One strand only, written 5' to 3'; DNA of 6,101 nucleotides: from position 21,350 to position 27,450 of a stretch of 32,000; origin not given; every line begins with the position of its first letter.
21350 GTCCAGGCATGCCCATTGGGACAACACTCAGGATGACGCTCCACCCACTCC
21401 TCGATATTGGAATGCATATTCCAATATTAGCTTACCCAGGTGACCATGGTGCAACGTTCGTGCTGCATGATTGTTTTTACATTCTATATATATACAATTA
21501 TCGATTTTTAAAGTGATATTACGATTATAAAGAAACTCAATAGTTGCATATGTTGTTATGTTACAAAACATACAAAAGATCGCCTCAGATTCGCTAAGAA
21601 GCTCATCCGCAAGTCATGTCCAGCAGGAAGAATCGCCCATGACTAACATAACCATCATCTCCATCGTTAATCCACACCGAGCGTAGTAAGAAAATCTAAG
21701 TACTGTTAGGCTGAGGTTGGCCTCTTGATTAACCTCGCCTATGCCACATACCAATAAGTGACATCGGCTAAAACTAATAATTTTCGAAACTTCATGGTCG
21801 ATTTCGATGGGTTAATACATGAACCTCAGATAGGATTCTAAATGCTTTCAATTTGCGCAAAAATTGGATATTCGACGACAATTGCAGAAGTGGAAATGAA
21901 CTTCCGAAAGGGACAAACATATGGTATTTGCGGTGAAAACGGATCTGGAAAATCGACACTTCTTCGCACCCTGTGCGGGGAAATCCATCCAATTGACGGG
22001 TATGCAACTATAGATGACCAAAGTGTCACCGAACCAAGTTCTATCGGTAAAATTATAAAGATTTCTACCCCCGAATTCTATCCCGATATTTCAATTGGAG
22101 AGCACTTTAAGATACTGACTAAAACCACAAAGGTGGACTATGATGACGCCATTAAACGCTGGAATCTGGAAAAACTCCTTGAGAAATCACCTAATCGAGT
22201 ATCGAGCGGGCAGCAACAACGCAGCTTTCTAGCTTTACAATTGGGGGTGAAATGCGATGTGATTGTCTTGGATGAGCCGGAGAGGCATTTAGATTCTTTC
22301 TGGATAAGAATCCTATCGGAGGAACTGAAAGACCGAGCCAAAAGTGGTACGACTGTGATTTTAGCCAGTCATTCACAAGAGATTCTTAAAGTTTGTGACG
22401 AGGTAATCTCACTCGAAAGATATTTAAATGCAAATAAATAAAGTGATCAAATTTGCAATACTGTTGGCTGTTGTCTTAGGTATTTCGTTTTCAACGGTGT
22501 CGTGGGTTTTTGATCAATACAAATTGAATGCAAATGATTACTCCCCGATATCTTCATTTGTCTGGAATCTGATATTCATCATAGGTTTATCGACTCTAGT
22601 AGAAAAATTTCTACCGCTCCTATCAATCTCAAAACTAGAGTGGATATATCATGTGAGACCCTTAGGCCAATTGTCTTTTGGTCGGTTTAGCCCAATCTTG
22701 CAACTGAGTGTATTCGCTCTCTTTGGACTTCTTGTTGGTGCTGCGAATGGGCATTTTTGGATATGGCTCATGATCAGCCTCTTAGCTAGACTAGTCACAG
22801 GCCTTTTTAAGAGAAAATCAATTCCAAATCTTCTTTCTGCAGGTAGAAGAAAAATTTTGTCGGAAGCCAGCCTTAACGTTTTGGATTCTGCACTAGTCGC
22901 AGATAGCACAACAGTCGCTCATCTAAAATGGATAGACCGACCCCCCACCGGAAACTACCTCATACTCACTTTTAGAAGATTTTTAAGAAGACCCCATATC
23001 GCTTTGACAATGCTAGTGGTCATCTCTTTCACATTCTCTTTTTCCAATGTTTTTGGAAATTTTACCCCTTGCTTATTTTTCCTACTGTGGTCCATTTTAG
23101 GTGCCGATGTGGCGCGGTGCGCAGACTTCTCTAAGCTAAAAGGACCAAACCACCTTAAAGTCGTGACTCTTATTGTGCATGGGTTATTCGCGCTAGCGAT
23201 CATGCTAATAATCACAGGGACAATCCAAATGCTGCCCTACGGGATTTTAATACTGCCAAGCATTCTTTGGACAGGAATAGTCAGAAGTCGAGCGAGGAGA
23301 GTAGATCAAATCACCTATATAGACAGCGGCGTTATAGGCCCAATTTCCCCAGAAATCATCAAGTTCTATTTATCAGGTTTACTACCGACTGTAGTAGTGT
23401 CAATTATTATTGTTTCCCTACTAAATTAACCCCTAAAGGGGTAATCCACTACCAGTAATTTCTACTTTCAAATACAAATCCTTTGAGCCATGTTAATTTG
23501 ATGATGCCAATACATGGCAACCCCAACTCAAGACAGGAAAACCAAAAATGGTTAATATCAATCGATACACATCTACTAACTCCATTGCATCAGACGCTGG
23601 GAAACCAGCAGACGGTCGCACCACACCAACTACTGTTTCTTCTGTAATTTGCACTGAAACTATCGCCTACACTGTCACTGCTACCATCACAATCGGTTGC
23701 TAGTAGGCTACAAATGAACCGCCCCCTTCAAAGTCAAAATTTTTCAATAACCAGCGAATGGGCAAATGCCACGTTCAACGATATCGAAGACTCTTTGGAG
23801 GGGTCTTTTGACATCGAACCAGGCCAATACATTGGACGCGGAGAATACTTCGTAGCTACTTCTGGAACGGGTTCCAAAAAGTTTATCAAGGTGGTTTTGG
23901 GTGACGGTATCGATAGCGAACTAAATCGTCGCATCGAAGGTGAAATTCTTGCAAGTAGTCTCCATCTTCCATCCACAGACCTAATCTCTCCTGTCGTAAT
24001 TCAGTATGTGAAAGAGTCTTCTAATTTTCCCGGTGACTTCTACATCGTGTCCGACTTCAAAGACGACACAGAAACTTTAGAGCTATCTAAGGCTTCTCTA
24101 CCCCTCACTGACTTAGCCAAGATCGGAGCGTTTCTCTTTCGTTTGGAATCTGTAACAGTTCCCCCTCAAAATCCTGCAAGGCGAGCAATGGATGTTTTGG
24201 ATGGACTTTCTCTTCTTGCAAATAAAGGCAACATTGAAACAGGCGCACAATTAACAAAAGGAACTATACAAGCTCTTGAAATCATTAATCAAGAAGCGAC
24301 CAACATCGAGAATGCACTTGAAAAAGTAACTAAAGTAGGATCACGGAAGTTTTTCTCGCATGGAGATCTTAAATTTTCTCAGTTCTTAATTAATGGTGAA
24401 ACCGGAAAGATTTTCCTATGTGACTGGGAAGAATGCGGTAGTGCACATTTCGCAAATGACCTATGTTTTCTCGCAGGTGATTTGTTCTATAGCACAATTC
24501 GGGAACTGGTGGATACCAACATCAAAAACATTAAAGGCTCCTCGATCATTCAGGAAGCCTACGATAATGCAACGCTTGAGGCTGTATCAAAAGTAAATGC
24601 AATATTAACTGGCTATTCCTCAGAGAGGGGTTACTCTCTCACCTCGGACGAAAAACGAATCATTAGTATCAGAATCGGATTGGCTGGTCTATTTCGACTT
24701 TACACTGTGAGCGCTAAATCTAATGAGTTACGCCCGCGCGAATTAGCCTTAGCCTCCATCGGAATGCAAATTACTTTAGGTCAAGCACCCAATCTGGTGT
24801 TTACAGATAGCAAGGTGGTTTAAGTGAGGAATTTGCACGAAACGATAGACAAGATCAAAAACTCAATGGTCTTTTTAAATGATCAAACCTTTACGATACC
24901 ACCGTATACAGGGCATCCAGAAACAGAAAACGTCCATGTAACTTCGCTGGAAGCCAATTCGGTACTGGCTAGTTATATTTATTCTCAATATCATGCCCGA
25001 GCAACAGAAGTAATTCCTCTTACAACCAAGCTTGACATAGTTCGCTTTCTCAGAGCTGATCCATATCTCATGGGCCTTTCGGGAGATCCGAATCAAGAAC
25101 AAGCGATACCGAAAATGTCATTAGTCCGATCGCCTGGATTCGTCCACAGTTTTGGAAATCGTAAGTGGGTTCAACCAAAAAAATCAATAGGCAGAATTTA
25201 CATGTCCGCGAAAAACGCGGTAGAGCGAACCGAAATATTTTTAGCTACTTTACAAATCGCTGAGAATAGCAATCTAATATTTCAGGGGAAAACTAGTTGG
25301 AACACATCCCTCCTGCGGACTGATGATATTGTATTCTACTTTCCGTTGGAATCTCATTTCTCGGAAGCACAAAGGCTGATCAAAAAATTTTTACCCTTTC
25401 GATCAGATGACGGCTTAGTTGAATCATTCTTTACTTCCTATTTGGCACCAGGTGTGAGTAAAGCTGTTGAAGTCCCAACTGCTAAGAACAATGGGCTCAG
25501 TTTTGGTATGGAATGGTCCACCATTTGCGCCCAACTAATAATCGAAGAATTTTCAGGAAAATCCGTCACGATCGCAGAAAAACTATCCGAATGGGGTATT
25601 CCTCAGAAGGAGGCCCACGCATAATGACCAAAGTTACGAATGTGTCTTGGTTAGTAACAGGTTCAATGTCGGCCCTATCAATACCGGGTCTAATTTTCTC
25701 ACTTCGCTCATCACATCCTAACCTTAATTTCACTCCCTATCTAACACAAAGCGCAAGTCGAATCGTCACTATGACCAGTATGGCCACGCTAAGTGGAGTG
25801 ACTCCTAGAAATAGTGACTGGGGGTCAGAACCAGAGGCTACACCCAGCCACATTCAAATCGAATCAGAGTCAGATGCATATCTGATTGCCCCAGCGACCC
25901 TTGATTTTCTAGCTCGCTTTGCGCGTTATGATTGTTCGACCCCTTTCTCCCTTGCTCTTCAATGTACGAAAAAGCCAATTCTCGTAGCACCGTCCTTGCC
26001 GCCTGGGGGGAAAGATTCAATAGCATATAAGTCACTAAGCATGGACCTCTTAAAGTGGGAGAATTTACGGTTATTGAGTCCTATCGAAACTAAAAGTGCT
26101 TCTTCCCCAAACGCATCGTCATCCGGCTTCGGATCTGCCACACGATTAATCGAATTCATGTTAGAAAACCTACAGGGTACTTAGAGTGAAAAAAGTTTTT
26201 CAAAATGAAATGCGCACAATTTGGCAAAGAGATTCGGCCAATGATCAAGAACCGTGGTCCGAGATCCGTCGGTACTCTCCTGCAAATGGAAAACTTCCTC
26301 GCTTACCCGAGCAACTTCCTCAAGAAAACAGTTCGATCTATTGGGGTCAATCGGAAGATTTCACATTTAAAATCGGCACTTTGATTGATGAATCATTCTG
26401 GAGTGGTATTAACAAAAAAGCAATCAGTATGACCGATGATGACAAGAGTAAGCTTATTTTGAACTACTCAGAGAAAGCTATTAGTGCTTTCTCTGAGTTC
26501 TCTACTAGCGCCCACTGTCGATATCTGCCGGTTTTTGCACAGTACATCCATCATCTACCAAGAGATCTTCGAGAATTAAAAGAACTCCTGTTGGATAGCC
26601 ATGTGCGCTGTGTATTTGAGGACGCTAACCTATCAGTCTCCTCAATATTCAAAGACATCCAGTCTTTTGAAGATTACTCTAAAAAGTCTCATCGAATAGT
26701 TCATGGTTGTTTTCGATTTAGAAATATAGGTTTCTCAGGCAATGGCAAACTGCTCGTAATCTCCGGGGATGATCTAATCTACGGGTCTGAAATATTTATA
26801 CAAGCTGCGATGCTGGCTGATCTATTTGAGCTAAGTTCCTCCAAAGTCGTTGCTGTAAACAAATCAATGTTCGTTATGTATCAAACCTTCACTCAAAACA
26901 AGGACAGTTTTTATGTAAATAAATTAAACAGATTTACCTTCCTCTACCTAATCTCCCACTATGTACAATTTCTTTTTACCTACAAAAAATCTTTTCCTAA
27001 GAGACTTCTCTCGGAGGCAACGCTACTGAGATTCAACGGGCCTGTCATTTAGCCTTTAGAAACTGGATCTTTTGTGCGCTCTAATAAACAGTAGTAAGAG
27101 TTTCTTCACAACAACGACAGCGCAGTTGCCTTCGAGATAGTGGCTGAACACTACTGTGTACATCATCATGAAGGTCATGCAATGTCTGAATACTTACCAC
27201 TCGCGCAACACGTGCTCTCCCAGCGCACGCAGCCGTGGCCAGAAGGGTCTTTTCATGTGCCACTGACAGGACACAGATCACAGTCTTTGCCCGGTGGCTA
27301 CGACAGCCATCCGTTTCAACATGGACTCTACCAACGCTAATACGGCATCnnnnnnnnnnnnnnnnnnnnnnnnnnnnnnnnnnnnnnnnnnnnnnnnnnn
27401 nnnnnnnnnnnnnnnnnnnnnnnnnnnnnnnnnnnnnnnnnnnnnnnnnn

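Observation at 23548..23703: Unlisted 51-aa Thr-rich ORF ending in Cys: the likely precursor peptide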

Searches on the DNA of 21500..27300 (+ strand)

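Call 7: search_dna_similar(query=window:21500-27300:+, collection=ecoli_genomes, mode=near, max_rows=15)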
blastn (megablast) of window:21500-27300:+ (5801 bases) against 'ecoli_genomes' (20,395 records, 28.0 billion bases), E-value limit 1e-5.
No match.

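Call 8: search_dna_similar(query=window:21500-27300:+, collection=plasmids, mode=near, max_rows=15)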
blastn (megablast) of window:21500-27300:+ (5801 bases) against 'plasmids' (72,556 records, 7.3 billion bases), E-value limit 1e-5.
No match.
